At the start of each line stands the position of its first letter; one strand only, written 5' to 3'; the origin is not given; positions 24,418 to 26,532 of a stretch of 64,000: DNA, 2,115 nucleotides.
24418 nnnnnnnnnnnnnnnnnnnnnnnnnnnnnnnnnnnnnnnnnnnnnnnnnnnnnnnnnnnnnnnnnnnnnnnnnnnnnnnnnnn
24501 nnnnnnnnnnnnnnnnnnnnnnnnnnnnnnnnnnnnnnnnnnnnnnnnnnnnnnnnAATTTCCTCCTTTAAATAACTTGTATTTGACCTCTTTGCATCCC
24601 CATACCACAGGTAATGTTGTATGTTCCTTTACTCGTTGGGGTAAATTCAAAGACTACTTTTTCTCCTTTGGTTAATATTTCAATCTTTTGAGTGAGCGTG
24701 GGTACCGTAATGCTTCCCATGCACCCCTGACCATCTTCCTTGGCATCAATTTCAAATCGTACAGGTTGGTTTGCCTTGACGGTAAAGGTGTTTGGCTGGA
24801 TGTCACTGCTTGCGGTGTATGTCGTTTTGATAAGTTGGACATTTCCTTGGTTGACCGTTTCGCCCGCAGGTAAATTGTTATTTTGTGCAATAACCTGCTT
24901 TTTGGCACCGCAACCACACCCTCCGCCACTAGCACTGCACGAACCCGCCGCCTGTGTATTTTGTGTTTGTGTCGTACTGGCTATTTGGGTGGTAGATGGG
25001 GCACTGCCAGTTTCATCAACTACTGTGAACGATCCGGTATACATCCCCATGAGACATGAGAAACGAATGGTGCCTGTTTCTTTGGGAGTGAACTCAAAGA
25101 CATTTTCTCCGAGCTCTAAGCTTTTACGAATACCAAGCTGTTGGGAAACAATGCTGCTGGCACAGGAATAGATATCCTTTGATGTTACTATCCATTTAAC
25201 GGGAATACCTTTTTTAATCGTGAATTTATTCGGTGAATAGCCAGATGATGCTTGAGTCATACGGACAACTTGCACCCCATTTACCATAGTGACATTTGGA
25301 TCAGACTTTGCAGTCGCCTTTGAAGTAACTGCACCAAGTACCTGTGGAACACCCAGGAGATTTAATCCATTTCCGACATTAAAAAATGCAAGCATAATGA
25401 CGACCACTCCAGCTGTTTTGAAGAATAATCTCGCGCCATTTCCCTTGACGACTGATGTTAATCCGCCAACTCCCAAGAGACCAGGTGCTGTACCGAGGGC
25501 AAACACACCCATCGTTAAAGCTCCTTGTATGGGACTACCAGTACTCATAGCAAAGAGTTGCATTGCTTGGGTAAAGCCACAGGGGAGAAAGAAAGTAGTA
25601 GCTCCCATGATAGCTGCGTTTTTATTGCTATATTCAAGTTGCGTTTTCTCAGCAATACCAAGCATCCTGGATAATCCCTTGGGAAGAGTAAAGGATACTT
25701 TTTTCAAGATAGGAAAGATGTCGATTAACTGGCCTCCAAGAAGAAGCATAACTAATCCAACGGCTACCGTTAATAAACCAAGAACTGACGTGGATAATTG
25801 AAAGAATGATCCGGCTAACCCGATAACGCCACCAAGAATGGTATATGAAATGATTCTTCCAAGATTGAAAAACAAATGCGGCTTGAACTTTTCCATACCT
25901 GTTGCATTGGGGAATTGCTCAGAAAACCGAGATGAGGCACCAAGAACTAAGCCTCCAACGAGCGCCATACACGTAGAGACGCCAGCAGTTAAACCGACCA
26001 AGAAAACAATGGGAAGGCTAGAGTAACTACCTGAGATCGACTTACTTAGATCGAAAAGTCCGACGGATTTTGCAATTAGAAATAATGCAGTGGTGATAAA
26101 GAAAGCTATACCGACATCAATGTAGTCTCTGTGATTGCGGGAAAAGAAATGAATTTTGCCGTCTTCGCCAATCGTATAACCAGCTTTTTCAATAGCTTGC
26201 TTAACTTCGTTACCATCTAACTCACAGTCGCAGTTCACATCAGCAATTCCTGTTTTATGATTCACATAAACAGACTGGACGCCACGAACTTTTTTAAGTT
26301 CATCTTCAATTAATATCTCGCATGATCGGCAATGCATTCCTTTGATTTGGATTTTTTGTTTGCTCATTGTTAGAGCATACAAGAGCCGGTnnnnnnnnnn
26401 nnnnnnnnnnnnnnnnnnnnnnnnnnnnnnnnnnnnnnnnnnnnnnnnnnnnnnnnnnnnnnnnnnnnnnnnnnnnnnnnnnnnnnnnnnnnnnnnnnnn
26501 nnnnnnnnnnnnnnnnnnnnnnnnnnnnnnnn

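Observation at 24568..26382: HMA / DsbD_2-like membrane domain / two cupredoxin-like domains in one polypeptide, with a free-standing paralog at 30768-31157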

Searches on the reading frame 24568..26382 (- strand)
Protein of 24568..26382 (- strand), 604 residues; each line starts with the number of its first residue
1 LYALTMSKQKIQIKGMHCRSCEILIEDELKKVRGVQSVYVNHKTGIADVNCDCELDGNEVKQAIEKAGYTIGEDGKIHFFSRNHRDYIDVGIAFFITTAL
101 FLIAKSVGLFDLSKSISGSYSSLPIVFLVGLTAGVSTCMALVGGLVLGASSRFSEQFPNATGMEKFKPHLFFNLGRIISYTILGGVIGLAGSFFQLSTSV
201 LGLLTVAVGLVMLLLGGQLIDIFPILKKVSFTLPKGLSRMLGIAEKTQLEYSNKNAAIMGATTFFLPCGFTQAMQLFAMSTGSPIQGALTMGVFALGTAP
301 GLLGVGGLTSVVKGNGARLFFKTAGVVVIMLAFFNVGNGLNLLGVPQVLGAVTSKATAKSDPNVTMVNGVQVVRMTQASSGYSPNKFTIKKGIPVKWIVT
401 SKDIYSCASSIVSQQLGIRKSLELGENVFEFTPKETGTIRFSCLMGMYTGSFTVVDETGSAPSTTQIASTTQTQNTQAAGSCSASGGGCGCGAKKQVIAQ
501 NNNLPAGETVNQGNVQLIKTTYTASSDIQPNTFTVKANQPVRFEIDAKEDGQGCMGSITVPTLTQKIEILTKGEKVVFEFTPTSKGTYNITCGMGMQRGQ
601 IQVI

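Call 3: search_protein_families(library=pfam, proteins=[window:24568-26382:-], max_evalue=0.01)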
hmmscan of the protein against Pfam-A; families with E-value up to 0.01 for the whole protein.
window:24568-26382:- (604 aa): 4 families
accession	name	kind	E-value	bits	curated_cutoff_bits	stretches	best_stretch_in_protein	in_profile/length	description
PF13386.12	DsbD_2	-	1e-33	117.3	24.9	1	126-332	2-197/199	Cytochrome C biogenesis protein transmembrane region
PF13473.12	Cupredoxin_1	-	7.8e-23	80.9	27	2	521-601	26-102/104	Cupredoxin-like domain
PF00403.32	HMA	-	1.8e-13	51.1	24.8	1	11-70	2-62/62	Heavy-metal-associated domain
PF00630.25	Filamin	-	0.00027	22.2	26.9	1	535-592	17-80/93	Filamin/ABP280 repeat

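Call 4: search_protein_families(library=ncbifam, proteins=[window:24568-26382:-], max_evalue=0.01)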
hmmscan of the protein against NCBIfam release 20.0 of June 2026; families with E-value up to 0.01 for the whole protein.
window:24568-26382:- (604 aa): 16 families
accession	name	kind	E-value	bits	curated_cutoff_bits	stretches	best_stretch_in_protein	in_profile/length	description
NF047957.1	CopZ_AFE_1862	equivalog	1.6e-10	41.2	85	1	10-70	2-60/62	CopZ family metallochaperone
NF033556.1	MerTP_fusion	equivalog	1.6e-10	40.9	180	1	6-71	119-185/186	mercuric transport protein MerTP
NF033795.1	chaper_CopZ_Bs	exception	1.7e-09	37.7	91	1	9-71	2-65/66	copper chaperone CopZ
NF033794.2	chaper_CopZ_Eh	exception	1.4e-08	34.7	95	1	8-70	1-64/68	copper chaperone CopZ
NF010311.1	PRK13748.1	subfamily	2.1e-08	33.5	600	1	10-71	2-63/560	mercury(II) reductase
TIGR00003.1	TIGR00003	subfamily_domain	7e-08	32.6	62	1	8-71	1-65/66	copper ion binding protein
NF041074.2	quin_ox_SoxA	equivalog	3e-07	30.4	110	1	344-406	33-98/154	proton pump complex quinol oxidase subunit SoxA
NF008262.1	PRK11033.1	equivalog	4.2e-07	28.8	1005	1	7-131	41-159/731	zinc/cadmium/mercury/lead-transporting ATPase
NF041115.1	UxxU_metal_bind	equivalog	5.6e-07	29.6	95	1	8-54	5-51/74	metal-binding (seleno)protein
NF052460.1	L-NosZ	equivalog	4.3e-06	25.5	700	1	358-405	365-413/480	clade III lactonase-type nitrous-oxide reductase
TIGR02052.1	MerP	equivalog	6.7e-06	26.5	92.55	1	11-69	27-86/92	mercury resistance system periplasmic binding protein MerP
NF033775.1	P_type_ZntA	exception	9.6e-06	24.2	1240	1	7-75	48-115/732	Zn(II)/Cd(II)/Pb(II) translocating P-type ATPase ZntA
NF045683.1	MerT_CopZ_Se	exception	0.00034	20.1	375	1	11-69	166-225/235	MerT/CopZ fusion-like heavy metal transport selenoprotein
NF007952.0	PRK10671.1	equivalog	0.00034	18.9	1316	1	9-70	105-164/838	copper-exporting P-type ATPase CopA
TIGR04246.1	nitrous_NosZ_Gp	equivalog_domain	0.00069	18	625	0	510-592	479-559/578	Sec-dependent nitrous-oxide reductase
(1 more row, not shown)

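Call 6: find_homologous_proteins(query=window:24568-26382:-, max_evalue=0.00001)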
Query window:24568-26382:- (604 aa): 4891 proteins with E <= 0.00001 among 8000 candidates; the best 120 are listed.
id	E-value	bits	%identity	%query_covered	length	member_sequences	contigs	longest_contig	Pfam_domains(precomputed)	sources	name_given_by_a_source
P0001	0.0e+0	1308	99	99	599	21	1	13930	PF00403.33,PF13473.13,PF13386.13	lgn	-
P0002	0.0e+0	1063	81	98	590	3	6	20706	PF00403.33,PF13473.13,PF13386.13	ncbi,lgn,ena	-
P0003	0.0e+0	1054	79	99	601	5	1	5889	PF00403.33,PF13473.13,PF13386.13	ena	-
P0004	0.0e+0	1052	79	99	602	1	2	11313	PF00403.33,PF13473.13,PF13386.13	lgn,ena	-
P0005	0.0e+0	1045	79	99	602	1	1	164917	PF00403.33,PF13473.13,PF13386.13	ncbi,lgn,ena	-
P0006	0.0e+0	1028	76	99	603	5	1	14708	PF00403.33,PF13473.13,PF13386.13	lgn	-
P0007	0.0e+0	1027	77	99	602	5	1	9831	PF00403.33,PF13473.13,PF13386.13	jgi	jgi:sulfite exporter TauE/SafE/plastocyanin domain-containing protein/copper chaperone CopZ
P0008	0.0e+0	1023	77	99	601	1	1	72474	PF00403.33,PF13473.13,PF13386.13,PF00630.26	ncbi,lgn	-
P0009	0.0e+0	1020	76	97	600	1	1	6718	PF00403.33,PF13473.13,PF13386.13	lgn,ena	-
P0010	0.0e+0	1020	75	99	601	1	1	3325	PF00403.33,PF13473.13,PF13386.13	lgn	-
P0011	0.0e+0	1020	77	99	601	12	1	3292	PF00403.33,PF13473.13,PF13386.13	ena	-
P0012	0.0e+0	1016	75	99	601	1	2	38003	PF00403.33,PF13473.13,PF13386.13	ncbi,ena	ncbi:MAG: sulfite exporter TauE/SafE family protein [Patescibacteria group bacterium]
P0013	0.0e+0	1015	76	97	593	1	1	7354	PF00403.33,PF13473.13,PF13386.13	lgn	-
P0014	0.0e+0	1013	75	99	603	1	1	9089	PF00403.33,PF13473.13,PF13386.13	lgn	-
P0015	0.0e+0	1012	74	99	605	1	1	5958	PF00403.33,PF13473.13,PF13386.13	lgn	-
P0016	1.7e-297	1006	75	99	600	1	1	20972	PF00403.33,PF13473.13,PF13386.13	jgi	jgi:sulfite exporter TauE/SafE/plastocyanin domain-containing protein/copper chaperone CopZ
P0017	2.0e-297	1005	76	99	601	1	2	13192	PF00403.33,PF13473.13,PF13386.13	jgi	-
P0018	2.5e-297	1005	75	99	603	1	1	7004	PF00403.33,PF13473.13,PF13386.13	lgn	-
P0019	3.7e-296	1001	75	99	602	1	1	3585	PF00403.33,PF13473.13,PF13386.13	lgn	-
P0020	6.2e-296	1001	75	97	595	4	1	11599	PF00403.33,PF13473.13,PF13386.13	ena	-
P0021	1.3e-294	996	76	99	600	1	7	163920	PF00403.33,PF13473.13,PF13386.13,PF00630.26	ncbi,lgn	-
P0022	1.9e-294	996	76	99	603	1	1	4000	PF00403.33,PF13473.13,PF13386.13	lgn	-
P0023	3.5e-294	995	74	99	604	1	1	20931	PF00403.33,PF13473.13,PF13386.13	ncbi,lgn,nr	ncbi:sulfite exporter TauE/SafE family protein [Candidatus Gottesmanbacteria bacterium]|nr:sulfite e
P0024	4.2e-293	991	74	99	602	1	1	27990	PF00403.33,PF13473.13,PF13386.13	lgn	-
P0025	5.7e-293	991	76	97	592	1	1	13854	PF00403.33,PF13473.13,PF13386.13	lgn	-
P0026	2.0e-292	989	74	99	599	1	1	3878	PF00403.33,PF13473.13,PF13386.13,PF00630.26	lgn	-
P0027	1.6e-291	986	75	99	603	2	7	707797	PF00403.33,PF13473.13,PF13386.13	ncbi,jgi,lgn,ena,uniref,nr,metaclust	ncbi:MAG: hypothetical protein UV74_C0013G0102 [Candidatus Woesebacteria bacterium GW2011_GWB1_43_14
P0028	1.9e-290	982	74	99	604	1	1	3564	PF00403.33,PF13473.13,PF13386.13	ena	-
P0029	2.6e-289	979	74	99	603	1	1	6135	PF00403.33,PF13473.13,PF13386.13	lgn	-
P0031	5.7e-288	974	72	99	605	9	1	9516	PF00403.33,PF13473.13,PF13386.13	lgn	-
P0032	1.2e-287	973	74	99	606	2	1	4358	PF00403.33,PF13473.13,PF13386.13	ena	-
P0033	3.8e-287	972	73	99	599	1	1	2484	PF00403.33,PF13473.13,PF13386.13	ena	-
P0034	4.3e-287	971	73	99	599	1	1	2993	PF00403.33,PF13473.13,PF13386.13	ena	-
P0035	2.3e-285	966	74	99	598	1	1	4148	PF00403.33,PF13473.13,PF13386.13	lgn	-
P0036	1.9e-284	963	72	97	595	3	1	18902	PF00403.33,PF13473.13,PF13386.13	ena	-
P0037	2.2e-284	962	73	98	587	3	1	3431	PF00403.33,PF13473.13,PF13386.13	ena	-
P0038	2.7e-280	949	70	99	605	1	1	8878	PF00403.33,PF13473.13,PF13386.13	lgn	-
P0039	3.4e-278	942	70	99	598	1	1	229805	PF00403.33,PF13473.13,PF13386.13,PF00630.26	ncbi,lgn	-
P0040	1.2e-275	934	70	99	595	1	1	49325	PF00403.33,PF13473.13,PF13386.13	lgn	-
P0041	1.3e-275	933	71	97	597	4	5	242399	PF00403.33,PF13473.13,PF13386.13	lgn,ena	-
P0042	5.4e-274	928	69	99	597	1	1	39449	PF00403.33,PF13473.13,PF13386.13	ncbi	ncbi:MAG: sulfite exporter TauE/SafE family protein [Candidatus Woesebacteria bacterium]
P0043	3.7e-273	925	71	99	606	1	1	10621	PF00403.33,PF13473.13,PF13386.13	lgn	-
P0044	2.8e-272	922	68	99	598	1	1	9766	PF00403.33,PF13473.13,PF13386.13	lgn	-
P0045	5.9e-272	921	69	99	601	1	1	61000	PF00403.33,PF13473.13,PF13386.13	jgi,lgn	jgi:sulfite exporter TauE/SafE/plastocyanin domain-containing protein/copper chaperone CopZ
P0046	5.8e-268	908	70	97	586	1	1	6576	PF00403.33,PF13473.13,PF13386.13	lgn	-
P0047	9.5e-267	904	67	99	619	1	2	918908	PF00403.33,PF13473.13,PF13386.13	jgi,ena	jgi:sulfite exporter TauE/SafE/copper chaperone CopZ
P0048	2.0e-266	903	67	99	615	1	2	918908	PF00403.33,PF13473.13,PF13386.13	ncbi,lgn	ncbi:MAG: sulfite exporter TauE/SafE family protein [Patescibacteria group bacterium]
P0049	2.5e-263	893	69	97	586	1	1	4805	PF00403.33,PF13473.13,PF13386.13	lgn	-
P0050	7.0e-263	891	69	99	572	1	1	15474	PF00403.33,PF13473.13,PF13386.13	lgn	-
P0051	2.9e-255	866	63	97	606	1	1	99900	PF00403.33,PF13473.13,PF13386.13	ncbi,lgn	-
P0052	2.3e-252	857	65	99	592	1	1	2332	PF00403.33,PF13473.13,PF13386.13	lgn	-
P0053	2.4e-250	850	65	97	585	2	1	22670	PF00403.33,PF13473.13,PF13386.13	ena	-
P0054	2.3e-249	847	65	99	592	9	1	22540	PF00403.33,PF13473.13,PF13386.13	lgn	-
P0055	3.9e-249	846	64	99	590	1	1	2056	PF00403.33,PF13473.13,PF13386.13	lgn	-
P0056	8.6e-249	845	57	99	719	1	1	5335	PF00403.33,PF13473.13,PF13386.13,PF00630.26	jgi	jgi:sulfite exporter TauE/SafE/copper chaperone CopZ/heme/copper-type cytochrome/quinol oxidase subu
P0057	7.4e-248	842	63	99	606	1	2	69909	PF00403.33,PF13473.13,PF13386.13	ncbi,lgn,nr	ncbi:MAG: sulfite exporter TauE/SafE family protein [Patescibacteria group bacterium]|nr:sulfite exp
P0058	7.5e-248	842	63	99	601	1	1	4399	PF00403.33,PF13473.13,PF13386.13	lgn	-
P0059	8.4e-248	842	63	99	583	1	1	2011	PF00403.33,PF13473.13,PF13386.13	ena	-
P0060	1.8e-247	841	65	99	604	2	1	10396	PF00403.33,PF13473.13,PF13386.13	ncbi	-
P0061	3.1e-246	836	56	99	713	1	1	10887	PF00403.33,PF13473.13,PF13386.13,PF00630.26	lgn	-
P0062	1.5e-245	834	64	99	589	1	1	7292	PF00403.33,PF13473.13,PF13386.13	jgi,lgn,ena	-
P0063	5.0e-245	832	63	99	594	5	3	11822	PF00403.33,PF13473.13,PF13386.13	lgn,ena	-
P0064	6.0e-245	832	65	99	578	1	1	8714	PF00403.33,PF13473.13,PF13386.13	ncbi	-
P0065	2.5e-244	830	64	99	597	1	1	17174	PF00403.33,PF13473.13,PF13386.13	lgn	-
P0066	7.2e-244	829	63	99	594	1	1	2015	PF00403.33,PF13473.13,PF13386.13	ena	-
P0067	2.9e-243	827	62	99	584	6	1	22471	PF00403.33,PF13473.13,PF13386.13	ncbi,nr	ncbi:hypothetical protein A2366_01810 [Candidatus Woesebacteria bacterium RIFOXYB1_FULL_33_9]|nr:MAG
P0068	4.4e-243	826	64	99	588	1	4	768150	PF00403.33,PF13473.13,PF13386.13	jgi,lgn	-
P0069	1.0e-242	825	63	99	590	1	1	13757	PF00403.33,PF13473.13,PF13386.13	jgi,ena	jgi:sulfite exporter TauE/SafE/copper chaperone CopZ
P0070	1.5e-242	824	65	99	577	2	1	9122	PF00403.33,PF13473.13,PF13386.13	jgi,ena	-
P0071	2.1e-242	824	62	99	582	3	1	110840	PF00403.33,PF13473.13,PF13386.13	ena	-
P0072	8.0e-242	822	64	99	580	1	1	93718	PF00403.33,PF13473.13,PF13386.13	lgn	-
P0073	2.5e-240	817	63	99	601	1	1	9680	PF00403.33,PF13473.13,PF13386.13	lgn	-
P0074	6.9e-240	816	63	99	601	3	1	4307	PF00403.33,PF13473.13,PF13386.13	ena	-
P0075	2.6e-239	814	62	99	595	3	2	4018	PF00403.33,PF13473.13,PF13386.13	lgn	-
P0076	5.3e-239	813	61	99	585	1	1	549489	PF00403.33,PF13473.13,PF13386.13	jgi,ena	-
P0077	6.2e-239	812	60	99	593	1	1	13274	PF00403.33,PF13473.13,PF13386.13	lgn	-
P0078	1.1e-238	812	62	99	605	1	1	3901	PF00403.33,PF13473.13,PF13386.13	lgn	-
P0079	1.4e-236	805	61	99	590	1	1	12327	PF00403.33,PF13473.13,PF13386.13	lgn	-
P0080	5.1e-236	803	62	99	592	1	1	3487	PF00403.33,PF13473.13,PF13386.13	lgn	-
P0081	1.0e-235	802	61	97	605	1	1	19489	PF00403.33,PF13473.13,PF13386.13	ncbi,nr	ncbi:MAG: sulfite exporter TauE/SafE family protein, partial [Patescibacteria group bacterium]|nr:su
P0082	2.1e-235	801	62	99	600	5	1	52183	PF00403.33,PF13473.13,PF13386.13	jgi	-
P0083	2.8e-234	797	61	99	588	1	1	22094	PF00403.33,PF13473.13,PF13386.13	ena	-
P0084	9.9e-233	792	62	99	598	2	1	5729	PF00403.33,PF13473.13,PF13386.13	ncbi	-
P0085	1.6e-232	791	60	99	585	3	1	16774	PF00403.33,PF13473.13,PF13386.13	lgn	-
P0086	3.4e-232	790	60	99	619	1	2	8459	PF00403.33,PF13473.13,PF13386.13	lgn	-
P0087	2.7e-231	787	61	99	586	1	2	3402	PF00403.33,PF13473.13,PF13386.13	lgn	-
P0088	1.7e-230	784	60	99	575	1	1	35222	PF00403.33,PF13473.13,PF13386.13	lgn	-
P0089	4.2e-230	783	60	99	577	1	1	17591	PF00403.33,PF13473.13,PF13386.13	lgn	-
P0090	6.3e-230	783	58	99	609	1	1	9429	PF00403.33,PF13473.13,PF13386.13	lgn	-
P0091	1.8e-229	781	62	98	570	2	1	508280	PF00403.33,PF13473.13,PF13386.13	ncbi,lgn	-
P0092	2.8e-229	780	61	98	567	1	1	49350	PF00403.33,PF13473.13,PF13386.13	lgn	-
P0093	2.2e-228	778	58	99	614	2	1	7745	PF00403.33,PF13473.13,PF02683.23,PF13386.13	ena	-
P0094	2.4e-227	774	59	98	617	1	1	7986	PF00403.33,PF13473.13,PF13386.13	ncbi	-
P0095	4.7e-226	770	60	99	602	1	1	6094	PF00403.33,PF13473.13,PF13386.13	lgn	-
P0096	6.5e-226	769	58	99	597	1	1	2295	PF00403.33,PF13473.13,PF02683.23,PF13386.13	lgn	-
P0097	7.0e-226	769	58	99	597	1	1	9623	PF00403.33,PF13473.13,PF02683.23,PF13386.13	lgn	-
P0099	2.9e-225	767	57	99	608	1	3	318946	PF00403.33,PF13473.13,PF13386.13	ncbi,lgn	-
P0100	3.1e-225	767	59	98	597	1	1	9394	PF00403.33,PF13473.13,PF02683.23,PF13386.13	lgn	-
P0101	3.6e-225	767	59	99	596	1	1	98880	PF00403.33,PF13473.13,PF13386.13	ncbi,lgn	-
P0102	3.8e-225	767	59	99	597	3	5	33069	PF00403.33,PF13473.13,PF13386.13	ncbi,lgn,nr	ncbi:hypothetical protein B6D29_04415 [Microgenomates bacterium UTCPR1]|nr:MAG: hypothetical protein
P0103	1.6e-224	765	58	99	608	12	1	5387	PF00403.33,PF13473.13,PF13386.13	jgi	-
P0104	3.1e-224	764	57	99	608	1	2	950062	PF00403.33,PF13473.13,PF02683.23,PF13386.13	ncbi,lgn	-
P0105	4.8e-224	763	59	99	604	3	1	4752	PF00403.33,PF13473.13,PF13386.13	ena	-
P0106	5.2e-224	763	58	99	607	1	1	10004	PF00403.33,PF13473.13,PF13386.13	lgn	-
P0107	5.3e-224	763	59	99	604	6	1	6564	PF00403.33,PF13473.13,PF13386.13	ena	-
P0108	5.4e-224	763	58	99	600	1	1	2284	PF00403.33,PF13473.13,PF13386.13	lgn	-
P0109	2.5e-223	761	59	99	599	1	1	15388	PF00403.33,PF13473.13,PF13386.13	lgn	-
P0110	4.9e-223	760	59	97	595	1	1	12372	PF00403.33,PF13473.13,PF13386.13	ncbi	-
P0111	1.3e-222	759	59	99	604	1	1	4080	PF00403.33,PF13473.13,PF13386.13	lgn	-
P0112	1.4e-222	758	58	99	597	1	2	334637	PF00403.33,PF13473.13,PF13386.13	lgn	-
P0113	2.2e-222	758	58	99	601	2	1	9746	PF00403.33,PF13473.13,PF13386.13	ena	-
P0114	2.2e-222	758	57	99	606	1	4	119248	PF00403.33,PF13473.13,PF13386.13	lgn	-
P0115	4.4e-222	757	58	99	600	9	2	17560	PF00403.33,PF13473.13,PF02683.23,PF13386.13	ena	-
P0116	6.0e-222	756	57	99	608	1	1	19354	PF00403.33,PF13473.13,PF02683.23,PF13386.13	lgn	-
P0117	7.7e-222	756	58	99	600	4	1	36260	PF00403.33,PF13473.13,PF13386.13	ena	-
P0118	8.0e-222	756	56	99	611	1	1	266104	PF00403.33,PF13473.13,PF13386.13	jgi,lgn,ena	-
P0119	8.0e-222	756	57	99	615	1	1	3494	PF00403.33,PF13473.13,PF13386.13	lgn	-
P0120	1.5e-221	755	77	75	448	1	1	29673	PF00403.33,PF13473.13,PF13386.13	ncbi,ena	-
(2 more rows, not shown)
